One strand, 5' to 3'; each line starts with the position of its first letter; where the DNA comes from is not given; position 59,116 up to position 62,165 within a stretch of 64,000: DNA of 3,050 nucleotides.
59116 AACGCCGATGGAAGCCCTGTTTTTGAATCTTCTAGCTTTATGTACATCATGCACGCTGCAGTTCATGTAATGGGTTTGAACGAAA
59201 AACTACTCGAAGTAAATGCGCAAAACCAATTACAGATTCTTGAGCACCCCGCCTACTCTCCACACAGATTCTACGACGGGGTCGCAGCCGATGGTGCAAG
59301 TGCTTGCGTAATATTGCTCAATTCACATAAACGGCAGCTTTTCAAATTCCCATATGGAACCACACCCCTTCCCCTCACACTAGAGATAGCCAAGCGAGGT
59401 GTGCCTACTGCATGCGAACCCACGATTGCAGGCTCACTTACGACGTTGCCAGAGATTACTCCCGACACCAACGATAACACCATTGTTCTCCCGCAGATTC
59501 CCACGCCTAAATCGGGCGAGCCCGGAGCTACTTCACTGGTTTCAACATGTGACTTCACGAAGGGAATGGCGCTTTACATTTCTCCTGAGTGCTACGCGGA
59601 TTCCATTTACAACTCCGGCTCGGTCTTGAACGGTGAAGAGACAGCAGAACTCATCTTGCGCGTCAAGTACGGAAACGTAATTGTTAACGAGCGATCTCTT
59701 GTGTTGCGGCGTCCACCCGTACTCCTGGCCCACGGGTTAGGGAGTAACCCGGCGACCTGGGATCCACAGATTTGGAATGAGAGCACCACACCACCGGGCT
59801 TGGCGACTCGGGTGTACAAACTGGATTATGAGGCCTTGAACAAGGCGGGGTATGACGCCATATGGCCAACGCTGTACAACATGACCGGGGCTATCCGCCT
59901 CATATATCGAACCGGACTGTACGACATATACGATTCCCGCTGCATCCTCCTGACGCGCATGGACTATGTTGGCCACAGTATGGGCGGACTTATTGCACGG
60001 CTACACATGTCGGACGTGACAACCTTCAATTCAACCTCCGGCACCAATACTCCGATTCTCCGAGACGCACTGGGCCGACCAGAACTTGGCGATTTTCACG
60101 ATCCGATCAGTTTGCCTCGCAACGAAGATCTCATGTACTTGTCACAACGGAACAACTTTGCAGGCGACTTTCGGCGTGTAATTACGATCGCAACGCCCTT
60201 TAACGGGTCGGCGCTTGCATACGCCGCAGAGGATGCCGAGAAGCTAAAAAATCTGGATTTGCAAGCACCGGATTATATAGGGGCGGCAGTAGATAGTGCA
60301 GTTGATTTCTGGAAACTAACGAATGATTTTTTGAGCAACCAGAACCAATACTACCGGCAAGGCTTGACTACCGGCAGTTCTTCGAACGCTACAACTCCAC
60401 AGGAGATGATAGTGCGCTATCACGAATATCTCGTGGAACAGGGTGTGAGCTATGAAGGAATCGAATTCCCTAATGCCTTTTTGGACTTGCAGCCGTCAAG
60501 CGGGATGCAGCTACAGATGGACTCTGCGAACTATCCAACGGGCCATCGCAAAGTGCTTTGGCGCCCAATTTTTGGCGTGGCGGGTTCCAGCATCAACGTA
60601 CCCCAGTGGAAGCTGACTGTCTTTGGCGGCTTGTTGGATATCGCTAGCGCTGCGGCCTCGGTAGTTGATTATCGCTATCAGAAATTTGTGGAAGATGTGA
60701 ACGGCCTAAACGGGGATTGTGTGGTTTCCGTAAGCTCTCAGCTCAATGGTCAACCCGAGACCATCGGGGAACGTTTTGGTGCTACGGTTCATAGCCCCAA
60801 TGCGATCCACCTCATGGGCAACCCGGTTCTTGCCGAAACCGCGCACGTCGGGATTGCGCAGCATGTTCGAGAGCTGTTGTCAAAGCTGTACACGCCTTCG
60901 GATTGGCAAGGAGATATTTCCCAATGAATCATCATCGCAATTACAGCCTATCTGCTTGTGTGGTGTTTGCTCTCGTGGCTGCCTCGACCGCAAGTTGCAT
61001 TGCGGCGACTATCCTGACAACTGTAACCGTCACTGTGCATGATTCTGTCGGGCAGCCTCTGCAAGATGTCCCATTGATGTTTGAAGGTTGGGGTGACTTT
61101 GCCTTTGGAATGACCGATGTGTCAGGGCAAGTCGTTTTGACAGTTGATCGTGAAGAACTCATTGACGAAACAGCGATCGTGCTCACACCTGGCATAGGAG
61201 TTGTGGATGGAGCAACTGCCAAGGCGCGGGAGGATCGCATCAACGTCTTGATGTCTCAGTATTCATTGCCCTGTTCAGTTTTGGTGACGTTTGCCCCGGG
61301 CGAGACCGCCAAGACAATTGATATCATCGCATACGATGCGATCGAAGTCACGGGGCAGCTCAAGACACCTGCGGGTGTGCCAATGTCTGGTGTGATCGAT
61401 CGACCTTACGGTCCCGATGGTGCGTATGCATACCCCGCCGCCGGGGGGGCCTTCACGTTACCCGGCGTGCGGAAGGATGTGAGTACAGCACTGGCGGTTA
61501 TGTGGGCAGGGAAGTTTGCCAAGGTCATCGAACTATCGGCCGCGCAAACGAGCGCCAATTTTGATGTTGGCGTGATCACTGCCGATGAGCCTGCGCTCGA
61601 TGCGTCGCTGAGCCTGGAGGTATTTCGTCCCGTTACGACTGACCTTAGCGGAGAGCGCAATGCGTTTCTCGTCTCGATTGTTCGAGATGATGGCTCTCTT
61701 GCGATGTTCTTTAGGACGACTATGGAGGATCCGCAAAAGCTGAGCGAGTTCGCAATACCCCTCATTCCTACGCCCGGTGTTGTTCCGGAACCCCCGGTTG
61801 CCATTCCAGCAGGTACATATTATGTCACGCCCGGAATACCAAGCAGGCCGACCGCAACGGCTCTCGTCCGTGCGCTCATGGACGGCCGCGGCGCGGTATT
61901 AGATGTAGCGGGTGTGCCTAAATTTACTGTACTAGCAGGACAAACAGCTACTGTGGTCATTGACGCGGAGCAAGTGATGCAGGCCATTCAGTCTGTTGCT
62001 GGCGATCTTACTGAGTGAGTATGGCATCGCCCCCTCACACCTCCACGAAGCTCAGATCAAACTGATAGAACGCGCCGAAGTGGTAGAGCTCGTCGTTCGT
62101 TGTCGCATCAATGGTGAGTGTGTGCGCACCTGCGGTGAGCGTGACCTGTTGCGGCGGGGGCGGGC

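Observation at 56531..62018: Translationally coupled operon: FG-GAP protein, 1128-aa dockerin/TSP3/poly-Pro/PGAP1-like-hydrolase protein and a secreted beta-rich protein, partly inside a lower-GC island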

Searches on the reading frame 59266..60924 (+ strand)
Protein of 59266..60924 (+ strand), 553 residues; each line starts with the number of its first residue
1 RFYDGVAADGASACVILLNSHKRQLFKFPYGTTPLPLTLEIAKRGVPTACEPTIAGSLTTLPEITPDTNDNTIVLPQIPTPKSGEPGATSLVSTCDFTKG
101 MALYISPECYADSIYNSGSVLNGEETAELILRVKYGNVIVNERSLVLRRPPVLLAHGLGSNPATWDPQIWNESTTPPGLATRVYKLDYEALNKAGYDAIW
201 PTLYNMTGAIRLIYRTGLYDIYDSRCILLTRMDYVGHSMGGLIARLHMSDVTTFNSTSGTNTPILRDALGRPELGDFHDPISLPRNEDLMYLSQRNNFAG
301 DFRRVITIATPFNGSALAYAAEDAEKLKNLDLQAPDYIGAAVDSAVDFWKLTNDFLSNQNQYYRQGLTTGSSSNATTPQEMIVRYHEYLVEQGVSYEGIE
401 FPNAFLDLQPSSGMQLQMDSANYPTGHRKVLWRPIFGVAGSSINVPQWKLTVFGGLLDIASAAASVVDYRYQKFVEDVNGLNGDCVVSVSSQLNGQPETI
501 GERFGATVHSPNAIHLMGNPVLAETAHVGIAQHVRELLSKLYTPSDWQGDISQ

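Call 48: find_homologous_proteins(query=A1, max_evalue=0.00001)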
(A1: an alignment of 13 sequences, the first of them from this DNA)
Query A1 (13 sequences) (553 aa, profile of the alignment): 46 proteins with E <= 0.00001 among 8000 candidates.
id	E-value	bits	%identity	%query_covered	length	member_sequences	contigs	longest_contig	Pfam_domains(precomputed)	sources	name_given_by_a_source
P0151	2.5e-99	351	30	98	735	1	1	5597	-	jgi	jgi:pimeloyl-ACP methyl ester carboxylesterase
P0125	1.8e-22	98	23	57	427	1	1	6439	PF07819.20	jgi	-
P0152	1.2e-16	79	27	28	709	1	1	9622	PF02089.22,PF05057.21,PF07819.20,PF24096.3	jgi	jgi:pimeloyl-ACP methyl ester carboxylesterase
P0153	2.9e-16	77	38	20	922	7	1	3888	-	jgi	jgi:pimeloyl-ACP methyl ester carboxylesterase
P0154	1.0e-15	76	28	27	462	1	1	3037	PF05057.21,PF07819.20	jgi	-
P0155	1.4e-15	75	27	28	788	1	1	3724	PF05057.21,PF12697.14,PF07819.20,PF24096.3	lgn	-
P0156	1.6e-15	75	26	25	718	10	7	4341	PF05057.21,PF12697.14,PF07819.20,PF24096.3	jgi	jgi:pimeloyl-ACP methyl ester carboxylesterase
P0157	1.4e-14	72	27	34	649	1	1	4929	PF05057.21,PF07819.20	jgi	jgi:pimeloyl-ACP methyl ester carboxylesterase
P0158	5.0e-14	70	26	18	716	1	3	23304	PF07819.20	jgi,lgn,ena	-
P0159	5.1e-14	70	26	33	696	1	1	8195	PF05057.21,PF07819.20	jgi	jgi:pimeloyl-ACP methyl ester carboxylesterase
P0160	3.9e-12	64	27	38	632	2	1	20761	PF06028.18,PF05057.21,PF07819.20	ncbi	-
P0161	1.8e-10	58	29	18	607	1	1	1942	PF05057.21,PF07819.20,PF24096.3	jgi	-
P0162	2.3e-10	58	25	32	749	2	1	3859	PF05057.21,PF12697.14,PF07819.20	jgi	jgi:pimeloyl-ACP methyl ester carboxylesterase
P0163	1.0e-9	56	28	46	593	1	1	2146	PF05057.21,PF12697.14,PF00561.27,PF07819.20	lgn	-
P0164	1.6e-9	55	28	18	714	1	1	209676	PF24096.3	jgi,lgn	jgi:hypothetical protein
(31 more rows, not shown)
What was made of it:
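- Closest known: Pfam PGAP1-like. Same: More distant relatives carry these annotations (call 48).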

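Call 50: find_encoding_contigs(protein=P0151, flank=10000, max_places=4)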
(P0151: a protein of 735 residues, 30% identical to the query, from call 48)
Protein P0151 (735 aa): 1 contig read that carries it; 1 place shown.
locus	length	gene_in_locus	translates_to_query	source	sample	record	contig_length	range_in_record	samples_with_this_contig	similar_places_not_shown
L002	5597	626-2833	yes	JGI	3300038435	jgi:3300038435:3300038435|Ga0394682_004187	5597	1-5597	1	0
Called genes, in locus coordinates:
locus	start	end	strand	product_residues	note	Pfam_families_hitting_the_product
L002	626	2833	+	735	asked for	-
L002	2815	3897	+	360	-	PF02369:Big_1 (faint)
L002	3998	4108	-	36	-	-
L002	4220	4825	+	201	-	-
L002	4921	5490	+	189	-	-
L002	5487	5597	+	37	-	?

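Call 53: find_related_loci(query=A1, collection=genome_contigs, flank=6000)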
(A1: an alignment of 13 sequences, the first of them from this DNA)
Query A1 (553 aa) in genome_contigs; peptide patterns used: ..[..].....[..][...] (x = any residue, [..] = any of these).
599 stretches matched a pattern (row limit reached: there are more); 44 encode a relative of the query (tblastn E <= 1e-3); 44 distinct loci.
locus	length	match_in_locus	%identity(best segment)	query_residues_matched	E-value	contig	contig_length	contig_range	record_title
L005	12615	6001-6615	30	145-348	4e-13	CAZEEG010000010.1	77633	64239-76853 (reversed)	MAG TPA_asm: uncultured Pirellulales bacterium isolate SRP268622_co1_28 genome assembly, contig: NODE_502_length_77633_c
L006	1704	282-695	32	99-249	3e-13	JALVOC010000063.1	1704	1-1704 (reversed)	MAG: Chromatiales bacterium isolate A3_maxbin2_scaf2bin.437 A3_NODE_224851_length_1704_cov_4.415980, whole genome shotgu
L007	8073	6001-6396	28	139-318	5e-12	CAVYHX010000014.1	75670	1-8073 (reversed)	MAG: uncultured Gammaproteobacteria bacterium isolate MFD03551.bin.2.57 genome assembly, contig: contig_45912, whole gen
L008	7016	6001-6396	30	136-318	2e-11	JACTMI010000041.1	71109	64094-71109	MAG: Acidobacteria bacterium isolate BJ1 scaffold_367, whole genome shotgun sequence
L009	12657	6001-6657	24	100-319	6e-10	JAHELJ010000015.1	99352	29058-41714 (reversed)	MAG: Lewinellaceae bacterium isolate Ww617 NODE_216_length_99352_cov_9.531699, whole genome shotgun sequence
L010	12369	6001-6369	31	145-318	2e-9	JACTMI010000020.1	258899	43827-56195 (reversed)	MAG: Acidobacteria bacterium isolate BJ1 scaffold_16, whole genome shotgun sequence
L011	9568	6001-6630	26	5-250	2e-9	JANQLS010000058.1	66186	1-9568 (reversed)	MAG: Planctomycetota bacterium isolate PL25a_bin.67 k99_936649, whole genome shotgun sequence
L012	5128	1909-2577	26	5-275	7e-9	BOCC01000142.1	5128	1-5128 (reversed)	Synergistales bacterium PG1894_187 DNA, sequence142, whole genome shotgun sequence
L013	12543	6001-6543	24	101-321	1e-8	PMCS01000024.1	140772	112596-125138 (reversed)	MAG: Candidatus Omnitrophota bacterium isolate fen_1318 73.20120700_E3M.124_contig_32914, whole genome shotgun sequence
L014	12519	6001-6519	26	136-320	1e-8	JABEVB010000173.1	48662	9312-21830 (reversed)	MAG: Phycisphaerales bacterium isolate MAG 19 k99_457709, whole genome shotgun sequence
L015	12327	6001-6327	30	128-249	7e-8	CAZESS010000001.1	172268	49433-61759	MAG TPA_asm: uncultured Thermoplasmatales archaeon isolate SRP141376_co2_183 genome assembly, contig: NODE_157_length_17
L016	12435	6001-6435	29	133-325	7e-8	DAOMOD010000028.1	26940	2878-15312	MAG TPA_asm: Lysobacteraceae bacterium isolate AMR_MDS_5895 NODE_821_length_26940_cov_3.978873, whole genome shotgun seq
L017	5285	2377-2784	25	131-318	1e-7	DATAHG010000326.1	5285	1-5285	MAG TPA_asm: Thermoanaerobaculia bacterium isolate SMAG_U6849 k141_2533222, whole genome shotgun sequence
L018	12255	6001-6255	34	150-250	3e-7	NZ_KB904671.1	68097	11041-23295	Wenjunlia vitaminophila DSM 41686 A3IGDRAFT_scaffold_31.32, whole genome shotgun sequence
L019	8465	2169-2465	29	142-248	3e-7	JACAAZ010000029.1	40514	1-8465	MAG: Bacteroidetes bacterium isolate Cfx3-02 MAG02_29, whole genome shotgun sequence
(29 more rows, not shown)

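Call 57: predict_structure(alignment_id=A1)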
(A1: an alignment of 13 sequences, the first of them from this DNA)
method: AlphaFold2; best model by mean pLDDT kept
length: 553 residues; sequences in the alignment: 13
mean_pLDDT: 61.2   pTM: 0.70
mean pLDDT of the five models: 61.2, 60.8, 55.9, 51.6, 48.0
residues with pLDDT >= 90: 28; 70-90: 181; 50-70: 146; < 50: 198
segments of 3 or more residues with pLDDT < 50: 18-27, 29-31, 49-52, 68-77, 79-89, 111-122, 253-297, 331-386, 388-403, 452-474, 476-479
pLDDT, mean of each block of 10 residues (from residue 1): 59 53 45 69 62 59 52 46 41 69 63 40 66 82 78 81 87 86 85 65 79 76 68 88 82 38 37 35 30 42 87 69 56 41 40 37 31 38 47 43 57 71 69 81 55 44 43 49 61 84 79 62 86 85 78 76
secondary structure, 60 per line:
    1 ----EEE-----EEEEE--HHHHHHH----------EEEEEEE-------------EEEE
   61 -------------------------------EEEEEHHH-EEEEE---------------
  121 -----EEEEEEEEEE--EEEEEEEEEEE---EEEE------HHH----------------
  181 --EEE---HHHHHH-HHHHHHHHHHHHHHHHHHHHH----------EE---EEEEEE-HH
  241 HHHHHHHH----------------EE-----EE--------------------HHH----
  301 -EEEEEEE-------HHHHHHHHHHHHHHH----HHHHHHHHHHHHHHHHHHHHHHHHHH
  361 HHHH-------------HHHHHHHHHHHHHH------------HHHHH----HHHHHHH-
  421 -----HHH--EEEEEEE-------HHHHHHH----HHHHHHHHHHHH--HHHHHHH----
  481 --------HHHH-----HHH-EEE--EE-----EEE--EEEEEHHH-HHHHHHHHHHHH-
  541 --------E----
elements in order: E5-7 E13-17 H20-26 E37-43 E57-60 E92-96 E101-105 E126-135 E138-148 E152-155 E183-185 H189-194 H196-216 E232-237 H239-248 E302-308 H316-330 H335-364 H378-391 H404-408 H413-419 E431-437 H445-451 H456-467 H470-476 H489-492 E502-504 E514-516 E519-523 H528-539
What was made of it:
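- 59266..59700 (+): Conserved beta-rich pre-hydrolase module (aa 576-720; G-A-x-x-DG-A/S, YVPP, LRRPP motifs). The model shows beta strands at low confidence (call 57).
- On alpha/beta-hydrolase serine hydrolase (lipase-like): In the AF2 model the core has pLDDT 70-88 and pTM is 0.70 (call 57).
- The hydrolase model has a mean pLDDT of only 61 (call 57).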

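Call 59: search_solved_structures(query=A1, max_evalue=1, show_alignments=2)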
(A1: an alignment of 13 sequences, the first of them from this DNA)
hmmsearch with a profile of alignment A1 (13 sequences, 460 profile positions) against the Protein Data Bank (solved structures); distinct sequences matched with E-value up to 1: 57.
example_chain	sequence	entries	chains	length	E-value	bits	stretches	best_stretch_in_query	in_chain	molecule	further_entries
6wpx_A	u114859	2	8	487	6.3e-05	25.1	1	85-107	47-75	BlEst2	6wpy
1qge_D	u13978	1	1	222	0.00016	23.8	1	81-182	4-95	PROTEIN (TRIACYLGLYCEROL HYDROLASE)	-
1tah_B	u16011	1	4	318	0.00057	22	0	83-182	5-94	LIPASE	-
1cvl_A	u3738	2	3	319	0.00059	21.9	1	81-182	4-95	TRIACYLGLYCEROL HYDROLASE | Lipase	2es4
7cof_A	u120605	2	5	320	0.008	18.2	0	82-181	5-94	Alpha/beta hydrolase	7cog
1ys1_X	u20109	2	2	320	0.0081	18.2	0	165-182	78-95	Lipase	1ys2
1hqd_A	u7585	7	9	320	0.0081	18.2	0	165-182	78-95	LIPASE | TRIACYL-GLYCEROL-HYDROLASE | TRIACYL-GLYCEROL HYDROLASE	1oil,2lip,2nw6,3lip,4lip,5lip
3qmm_A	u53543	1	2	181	0.0081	18.2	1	87-190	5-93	Lipase estA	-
3d2c_A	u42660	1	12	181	0.0082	18.2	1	87-190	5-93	Lipase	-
8xy5_A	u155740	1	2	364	0.014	17.4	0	165-182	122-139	Alpha/beta hydrolase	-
3ds8_A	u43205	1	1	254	0.018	17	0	160-189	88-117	Lin2722 protein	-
3qzu_A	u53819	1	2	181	0.021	16.8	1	138-193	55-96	Lipase estA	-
1i6w_A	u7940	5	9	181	0.026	16.5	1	164-193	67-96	LIPASE A | lipase | Esterase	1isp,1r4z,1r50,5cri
5ct4_A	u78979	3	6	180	0.027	16.4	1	164-193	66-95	Esterase | Wild-type Bacillus subtilis lipase A with 10% [BMIM][Cl] chain A | Lipase EstA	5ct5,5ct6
3d2a_A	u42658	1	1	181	0.028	16.4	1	164-193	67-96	Lipase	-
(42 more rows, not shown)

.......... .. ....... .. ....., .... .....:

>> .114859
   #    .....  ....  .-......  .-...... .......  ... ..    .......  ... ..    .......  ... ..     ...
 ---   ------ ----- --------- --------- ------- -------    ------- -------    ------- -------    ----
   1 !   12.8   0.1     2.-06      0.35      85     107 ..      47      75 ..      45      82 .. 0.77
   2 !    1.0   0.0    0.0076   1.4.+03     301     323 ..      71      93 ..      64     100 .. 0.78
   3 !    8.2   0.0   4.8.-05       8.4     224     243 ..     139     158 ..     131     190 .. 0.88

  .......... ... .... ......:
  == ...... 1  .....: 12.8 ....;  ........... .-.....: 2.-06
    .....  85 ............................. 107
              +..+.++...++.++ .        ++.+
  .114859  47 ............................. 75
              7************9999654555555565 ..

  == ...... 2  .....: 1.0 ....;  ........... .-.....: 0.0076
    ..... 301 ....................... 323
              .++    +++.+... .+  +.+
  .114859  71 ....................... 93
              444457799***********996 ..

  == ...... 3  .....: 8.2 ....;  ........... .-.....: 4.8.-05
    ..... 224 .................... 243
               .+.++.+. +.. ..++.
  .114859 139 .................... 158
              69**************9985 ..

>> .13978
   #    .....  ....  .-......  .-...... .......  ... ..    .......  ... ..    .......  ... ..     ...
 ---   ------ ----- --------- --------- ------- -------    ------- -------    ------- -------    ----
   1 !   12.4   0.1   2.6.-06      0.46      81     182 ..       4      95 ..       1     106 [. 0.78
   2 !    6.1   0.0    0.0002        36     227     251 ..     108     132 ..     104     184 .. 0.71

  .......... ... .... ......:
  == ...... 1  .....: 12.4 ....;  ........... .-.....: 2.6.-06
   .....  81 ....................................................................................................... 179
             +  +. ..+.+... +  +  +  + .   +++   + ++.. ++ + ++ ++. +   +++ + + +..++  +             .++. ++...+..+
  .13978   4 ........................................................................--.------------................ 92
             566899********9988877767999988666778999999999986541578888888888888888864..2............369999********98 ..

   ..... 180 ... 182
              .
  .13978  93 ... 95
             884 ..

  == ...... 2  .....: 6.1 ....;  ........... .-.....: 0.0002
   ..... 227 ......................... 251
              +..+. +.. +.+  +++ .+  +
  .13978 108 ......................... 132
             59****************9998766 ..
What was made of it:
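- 59701..60924 (+): Lipase-like alpha/beta-hydrolase domain (aa 721-1128) with a long helical insertion. Codons: HG 731-732 at 59731-59736, Ser813 at 59977-59979, Asp1059 at 60715-60717, His1084 at 60790-60792. The PDB profile search returns the same lipases (call 59).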

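Call 83: find_related_loci(query=window:59266-60924:+, collection=metagenome_contigs, flank=8000)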
Query window:59266-60924:+ (553 aa) in metagenome_contigs; peptide patterns used: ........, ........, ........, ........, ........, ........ (x = any residue, [..] = any of these).
101 stretches matched a pattern; 1 encode a relative of the query (tblastn E <= 1e-3); 1 distinct loci.
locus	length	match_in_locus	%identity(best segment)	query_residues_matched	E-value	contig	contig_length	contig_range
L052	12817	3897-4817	29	93-318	2e-18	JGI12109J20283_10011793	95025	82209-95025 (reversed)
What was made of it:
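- Tried and rejected: It found one distant relative at 29% identity (call 83).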

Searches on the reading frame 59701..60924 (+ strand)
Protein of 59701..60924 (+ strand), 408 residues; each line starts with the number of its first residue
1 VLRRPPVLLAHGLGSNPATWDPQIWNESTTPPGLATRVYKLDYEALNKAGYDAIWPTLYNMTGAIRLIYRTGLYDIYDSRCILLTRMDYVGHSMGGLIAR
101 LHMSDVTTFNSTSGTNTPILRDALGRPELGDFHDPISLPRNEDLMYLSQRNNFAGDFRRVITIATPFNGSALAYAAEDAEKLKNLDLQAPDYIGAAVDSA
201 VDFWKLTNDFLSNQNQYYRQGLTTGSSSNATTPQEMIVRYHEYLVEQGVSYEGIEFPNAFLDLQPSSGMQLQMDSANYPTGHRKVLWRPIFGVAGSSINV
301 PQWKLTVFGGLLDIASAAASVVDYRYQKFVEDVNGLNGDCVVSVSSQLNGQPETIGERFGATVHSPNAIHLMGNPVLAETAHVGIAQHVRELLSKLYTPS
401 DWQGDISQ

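Call 5: search_protein_families(library=pfam, proteins=[window:59701-60924:+], max_evalue=10)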
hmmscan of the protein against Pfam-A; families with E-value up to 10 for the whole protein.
window:59701-60924:+ (408 aa): 6 families
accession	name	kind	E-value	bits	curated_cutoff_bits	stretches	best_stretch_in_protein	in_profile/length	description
PF12697.13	Abhydrolase_6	-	0.00062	20.9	26.3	1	7-155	1-132/217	Alpha/beta hydrolase family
PF07819.20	PGAP1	-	0.0017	18.6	24.3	1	75-104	81-110/233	PGAP1-like alpha/beta domain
PF06028.17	DUF915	-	0.028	14.2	22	1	85-107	103-125/255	Alpha/beta hydrolase of unknown function (DUF915)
PF24096.1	DUF7379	-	0.12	12.8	33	0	86-109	71-94/191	Domain of unknown function (DUF7379)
PF00561.26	Abhydrolase_1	-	0.26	11.4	25.8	1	89-100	73-84/245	alpha/beta hydrolase fold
PF05057.20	DUF676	-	0.26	11.2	20.3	1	85-103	78-96/217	Putative serine esterase (DUF676)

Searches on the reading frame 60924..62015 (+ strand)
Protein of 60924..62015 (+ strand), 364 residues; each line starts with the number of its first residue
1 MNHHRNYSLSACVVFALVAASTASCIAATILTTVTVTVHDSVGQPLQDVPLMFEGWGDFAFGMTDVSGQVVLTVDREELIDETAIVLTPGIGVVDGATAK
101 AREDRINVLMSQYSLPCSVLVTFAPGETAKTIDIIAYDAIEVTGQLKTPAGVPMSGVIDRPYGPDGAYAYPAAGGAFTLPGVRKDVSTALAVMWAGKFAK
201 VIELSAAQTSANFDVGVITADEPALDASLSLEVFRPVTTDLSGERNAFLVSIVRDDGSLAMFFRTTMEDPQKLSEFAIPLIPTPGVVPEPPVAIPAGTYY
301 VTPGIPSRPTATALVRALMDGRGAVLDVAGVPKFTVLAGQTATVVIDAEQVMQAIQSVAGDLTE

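Call 3: search_protein_families(library=pfam, proteins=[window:60924-62015:+], max_evalue=0.1)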
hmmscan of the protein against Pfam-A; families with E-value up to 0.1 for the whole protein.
window:60924-62015:+ (364 aa): 1 family
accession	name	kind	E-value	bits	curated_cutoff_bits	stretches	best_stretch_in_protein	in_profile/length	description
PF02369.22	Big_1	-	0.018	15.6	34.9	1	32-74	19-66/93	Bacterial Ig-like domain (group 1)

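Call 4: search_protein_families(library=ncbifam, proteins=[window:60924-62015:+], max_evalue=0.1)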
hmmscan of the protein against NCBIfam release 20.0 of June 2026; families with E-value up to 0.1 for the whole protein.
window:60924-62015:+ (364 aa): 0 families

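Call 75: predict_structure(alignment_id=A4)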
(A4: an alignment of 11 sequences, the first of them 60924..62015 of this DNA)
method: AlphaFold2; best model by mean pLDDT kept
length: 364 residues; sequences in the alignment: 11
mean_pLDDT: 78.7   pTM: 0.74
mean pLDDT of the five models: 78.7, 74.7, 74.7, 74.6, 74.1
residues with pLDDT >= 90: 127; 70-90: 149; 50-70: 39; < 50: 49
segments of 3 or more residues with pLDDT < 50: 1-25, 267-286
pLDDT, mean of each block of 10 residues (from residue 1): 37 45 57 95 95 78 96 82 79 73 86 83 85 93 93 85 56 82 87 85 91 94 89 71 65 92 62 38 47 92 82 88 94 96 87 84 60
secondary structure, 60 per line:
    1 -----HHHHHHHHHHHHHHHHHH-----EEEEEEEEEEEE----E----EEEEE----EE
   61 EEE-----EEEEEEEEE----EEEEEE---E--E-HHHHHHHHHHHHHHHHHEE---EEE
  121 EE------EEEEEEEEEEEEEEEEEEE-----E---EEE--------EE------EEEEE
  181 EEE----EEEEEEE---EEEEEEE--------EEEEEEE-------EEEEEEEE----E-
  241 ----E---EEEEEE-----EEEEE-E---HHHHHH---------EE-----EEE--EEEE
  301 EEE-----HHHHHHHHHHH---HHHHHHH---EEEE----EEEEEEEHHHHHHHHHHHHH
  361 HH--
elements in order: H6-23 E29-40 E50-54 E59-63 E69-77 E82-87 H96-112 E118-122 E129-147 E157-159 E176-183 E188-194 E198-204 E213-219 E227-234 E249-254 E260-264 H270-275 E292-294 E297-303 H309-319 H323-329 E333-336 E341-347 H348-362
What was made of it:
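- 60924..62018 (+): Partner gene of 364 aa. It has a signal peptide ending in ...TASC (lipobox-like), then three beta-sandwich domains. The AF2 model has pLDDT 78.7 and pTM 0.74 (call 75).
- The structure model is in call 75.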
